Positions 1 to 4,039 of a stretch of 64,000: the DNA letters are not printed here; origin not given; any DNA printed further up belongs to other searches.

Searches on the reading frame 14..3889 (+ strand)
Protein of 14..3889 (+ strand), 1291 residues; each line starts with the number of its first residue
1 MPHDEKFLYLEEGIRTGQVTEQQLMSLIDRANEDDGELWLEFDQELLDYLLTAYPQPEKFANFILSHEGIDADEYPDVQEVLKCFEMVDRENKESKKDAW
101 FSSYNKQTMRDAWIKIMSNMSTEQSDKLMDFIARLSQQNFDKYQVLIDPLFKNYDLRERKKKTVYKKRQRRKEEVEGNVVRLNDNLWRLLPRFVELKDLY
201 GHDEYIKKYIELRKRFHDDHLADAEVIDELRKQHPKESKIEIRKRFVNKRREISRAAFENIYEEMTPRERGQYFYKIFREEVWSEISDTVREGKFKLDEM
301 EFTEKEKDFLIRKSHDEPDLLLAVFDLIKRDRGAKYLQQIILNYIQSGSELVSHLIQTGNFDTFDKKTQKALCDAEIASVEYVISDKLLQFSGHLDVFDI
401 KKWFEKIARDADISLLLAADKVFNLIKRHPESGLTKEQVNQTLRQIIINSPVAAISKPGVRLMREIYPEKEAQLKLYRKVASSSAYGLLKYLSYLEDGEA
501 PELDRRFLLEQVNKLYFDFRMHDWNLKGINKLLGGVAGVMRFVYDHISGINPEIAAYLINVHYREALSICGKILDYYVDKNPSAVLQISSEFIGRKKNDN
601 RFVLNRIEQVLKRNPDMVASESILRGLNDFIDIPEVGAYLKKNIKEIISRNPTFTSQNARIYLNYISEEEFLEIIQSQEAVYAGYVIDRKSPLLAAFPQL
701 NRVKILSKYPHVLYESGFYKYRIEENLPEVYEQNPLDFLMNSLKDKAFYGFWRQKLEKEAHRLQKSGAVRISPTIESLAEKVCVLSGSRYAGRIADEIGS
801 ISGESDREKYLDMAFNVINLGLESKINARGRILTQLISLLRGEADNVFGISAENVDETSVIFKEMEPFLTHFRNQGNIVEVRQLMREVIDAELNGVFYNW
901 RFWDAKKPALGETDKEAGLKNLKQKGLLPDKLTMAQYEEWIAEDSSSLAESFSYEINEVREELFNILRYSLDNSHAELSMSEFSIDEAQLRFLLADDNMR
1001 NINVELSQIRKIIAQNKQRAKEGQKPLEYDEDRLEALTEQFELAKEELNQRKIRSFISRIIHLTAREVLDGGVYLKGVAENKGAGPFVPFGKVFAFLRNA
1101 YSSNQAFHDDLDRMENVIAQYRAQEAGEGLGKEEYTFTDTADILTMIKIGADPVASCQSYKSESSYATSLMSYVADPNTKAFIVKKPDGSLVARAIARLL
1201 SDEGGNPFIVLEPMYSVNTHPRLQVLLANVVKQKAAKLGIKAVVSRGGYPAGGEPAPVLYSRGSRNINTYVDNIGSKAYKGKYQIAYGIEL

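Call 8: search_protein_families(library=pfam, proteins=[window:14-3889:+], max_evalue=0.01)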
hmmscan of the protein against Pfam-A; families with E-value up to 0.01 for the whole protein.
window:14-3889:+ (1291 aa): 1 family
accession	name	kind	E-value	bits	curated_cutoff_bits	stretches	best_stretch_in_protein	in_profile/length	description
PF05335.18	DUF745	-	0.0027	17.9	33.3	1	954-1052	69-166/183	Protein of unknown function (DUF745)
